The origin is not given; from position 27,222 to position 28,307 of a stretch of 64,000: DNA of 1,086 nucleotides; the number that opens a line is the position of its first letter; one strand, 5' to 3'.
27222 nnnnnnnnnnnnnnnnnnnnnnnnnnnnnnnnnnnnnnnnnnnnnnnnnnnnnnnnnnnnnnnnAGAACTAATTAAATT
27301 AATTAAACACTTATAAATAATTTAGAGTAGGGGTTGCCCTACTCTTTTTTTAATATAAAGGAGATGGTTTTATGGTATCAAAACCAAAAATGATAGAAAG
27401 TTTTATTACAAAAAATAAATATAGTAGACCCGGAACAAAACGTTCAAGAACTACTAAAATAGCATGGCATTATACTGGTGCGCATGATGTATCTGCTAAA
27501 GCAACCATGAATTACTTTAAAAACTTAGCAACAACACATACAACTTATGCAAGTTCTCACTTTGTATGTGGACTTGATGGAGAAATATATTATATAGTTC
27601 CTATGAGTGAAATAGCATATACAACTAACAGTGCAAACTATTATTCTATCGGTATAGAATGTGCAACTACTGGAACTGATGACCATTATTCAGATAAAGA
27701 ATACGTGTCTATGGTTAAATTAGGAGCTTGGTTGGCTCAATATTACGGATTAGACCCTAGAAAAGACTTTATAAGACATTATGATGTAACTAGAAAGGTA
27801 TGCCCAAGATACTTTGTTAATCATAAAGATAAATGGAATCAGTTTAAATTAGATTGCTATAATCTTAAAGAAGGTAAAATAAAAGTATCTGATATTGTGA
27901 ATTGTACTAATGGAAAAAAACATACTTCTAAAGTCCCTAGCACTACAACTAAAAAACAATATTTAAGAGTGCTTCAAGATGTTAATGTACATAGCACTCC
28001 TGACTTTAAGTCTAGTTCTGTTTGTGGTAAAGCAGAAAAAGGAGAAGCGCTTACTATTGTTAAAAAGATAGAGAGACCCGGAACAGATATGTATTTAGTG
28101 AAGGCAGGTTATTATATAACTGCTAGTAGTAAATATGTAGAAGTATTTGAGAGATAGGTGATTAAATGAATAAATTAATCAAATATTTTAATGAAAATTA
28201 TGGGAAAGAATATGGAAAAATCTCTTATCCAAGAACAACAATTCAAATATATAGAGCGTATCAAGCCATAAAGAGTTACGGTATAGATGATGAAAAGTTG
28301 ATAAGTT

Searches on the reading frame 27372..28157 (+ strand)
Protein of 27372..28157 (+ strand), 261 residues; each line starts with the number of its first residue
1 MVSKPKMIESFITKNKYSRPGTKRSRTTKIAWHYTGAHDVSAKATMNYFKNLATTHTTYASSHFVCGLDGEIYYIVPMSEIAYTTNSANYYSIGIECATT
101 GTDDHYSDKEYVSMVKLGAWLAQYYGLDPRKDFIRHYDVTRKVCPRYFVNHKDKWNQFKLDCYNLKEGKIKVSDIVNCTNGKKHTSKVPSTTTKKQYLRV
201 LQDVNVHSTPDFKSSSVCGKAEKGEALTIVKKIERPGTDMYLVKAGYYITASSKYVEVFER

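Call 10: search_protein_families(library=phrogs, proteins=[window:27372-28157:+], max_evalue=0.001)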
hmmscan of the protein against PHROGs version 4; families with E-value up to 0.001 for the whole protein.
window:27372-28157:+ (261 aa): 15 families
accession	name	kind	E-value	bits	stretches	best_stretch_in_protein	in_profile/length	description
phrog_9611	-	lysis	4.7e-33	115.8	1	7-160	3-163/246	endolysin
phrog_2338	-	lysis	4e-26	93.2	2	9-210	10-218/346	endolysin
phrog_1493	-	lysis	1.7e-25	91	1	5-189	6-189/394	endolysin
phrog_1794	-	lysis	4.6e-22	79.9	1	2-186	30-205/336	amidase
phrog_833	-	lysis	9e-20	72.5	1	13-257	16-255/294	endolysin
phrog_670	-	lysis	2.9e-17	63.8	1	19-159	105-247/596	endolysin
phrog_19265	-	unknown function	6.2e-14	53.3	1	24-155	21-152/293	-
phrog_3088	-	lysis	3e-12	47.8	1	7-214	4-206/248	amidase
phrog_7698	-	lysis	3.9e-11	44.3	1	15-149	15-142/316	endolysin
phrog_14048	-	lysis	2.8e-09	38.1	1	11-195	13-210/305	endolysin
phrog_880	-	lysis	1e-05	26.2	1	83-184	255-343/435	endolysin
phrog_4018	-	lysis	1.5e-05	25.9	1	25-146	29-139/285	amidase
phrog_15001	-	lysis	2.2e-05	24.7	1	86-200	108-219/367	endolysin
phrog_8164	-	lysis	5.4e-05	23.7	1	20-189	19-190/320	endolysin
phrog_822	-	lysis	0.0003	21.6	1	8-161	5-161/215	amidase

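Call 88: search_dna_similar(collection=phages, mode=protein, query=window:27372-28154:+, max_rows=12)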
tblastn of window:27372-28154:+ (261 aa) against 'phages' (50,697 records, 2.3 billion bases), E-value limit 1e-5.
Records with a match: 47; places in all: 47; records where one place covers at least 80% of the query: 17.
Best place of each record, by identity: <60% 47.
By first word of the organism name: Bacillus 28; Bacteriophage 7; Listeria 7; Terrisporobacter 1; Thermus 1; Geobacillus 1; Rossellomorea 1; Psychrobacillus 1.
By host as written in the record: - 10; Listeria monocytogenes 6; Bacillus subtilis subsp. subtilis str. 168 5; Bacillus subtilis 4; Bacillus subtilis BEST7003 4; Bacillus subtilis Delta6 2; Bacillus cohnii 2; Bacillus cereus HER1399 2; and 10 more.
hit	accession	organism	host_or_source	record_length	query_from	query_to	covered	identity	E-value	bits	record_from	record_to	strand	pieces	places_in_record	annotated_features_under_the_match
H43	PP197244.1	Terrisporobacter phage TPELB_ph1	Terrisporobacter petrolearius ELB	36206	2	192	73%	53.5%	2e-56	199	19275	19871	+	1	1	endolysin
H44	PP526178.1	Bacillus phage phi3T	Bacillus subtilis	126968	10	258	95%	31.5%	2e-19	93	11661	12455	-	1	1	record has no annotation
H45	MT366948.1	Bacillus phage Hyb3phi3Ts-SPbeta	Bacillus subtilis subsp. subtilis str. ...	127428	10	258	95%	31.5%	2e-19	93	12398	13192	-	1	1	hypothetical protein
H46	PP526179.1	Bacillus phage phi3T-SPBeta hybrid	Bacillus subtilis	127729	10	258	95%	31.5%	2e-19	93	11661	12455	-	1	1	record has no annotation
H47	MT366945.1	Bacillus phage phi3Ts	Bacillus subtilis subsp. subtilis str. ...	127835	10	258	95%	31.5%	2e-19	93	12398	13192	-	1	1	N-acetylmuramoyl-L-alanine amidase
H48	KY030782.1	Bacillus phage phi3T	Bacillus subtilis str. 168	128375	10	258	95%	31.5%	2e-19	93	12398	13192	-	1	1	N-acetylmuramoyl-L-alanine amidase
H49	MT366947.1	Bacillus phage Hyb2phi3Ts-SPbeta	Bacillus subtilis subsp. subtilis str. ...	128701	10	258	95%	31.5%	2e-19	93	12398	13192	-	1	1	hypothetical protein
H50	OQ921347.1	Bacillus phage SPbetaL7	Bacillus subtilis BEST7003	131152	10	258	95%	31.5%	1e-18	91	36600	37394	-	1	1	hypothetical protein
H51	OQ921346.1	Bacillus phage SPbetaL6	Bacillus subtilis BEST7003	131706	10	258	95%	31.5%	1e-18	91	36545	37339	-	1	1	hypothetical protein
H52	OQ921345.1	Bacillus phage SPbetaL5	Bacillus subtilis BEST7003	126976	9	258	96%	31.0%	5e-18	89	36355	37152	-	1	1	hypothetical protein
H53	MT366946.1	Bacillus phage Hyb1phi3Ts-SPbeta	Bacillus subtilis subsp. subtilis str. ...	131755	10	258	95%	31.2%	1e-18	91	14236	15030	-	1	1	N-acetylmuramoyl-L-alanine amidase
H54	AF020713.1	Bacillus phage SPBc2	-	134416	10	258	95%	31.2%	1e-18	91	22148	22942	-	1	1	yomC: N-acetylmuramoyl-L-alanine amidase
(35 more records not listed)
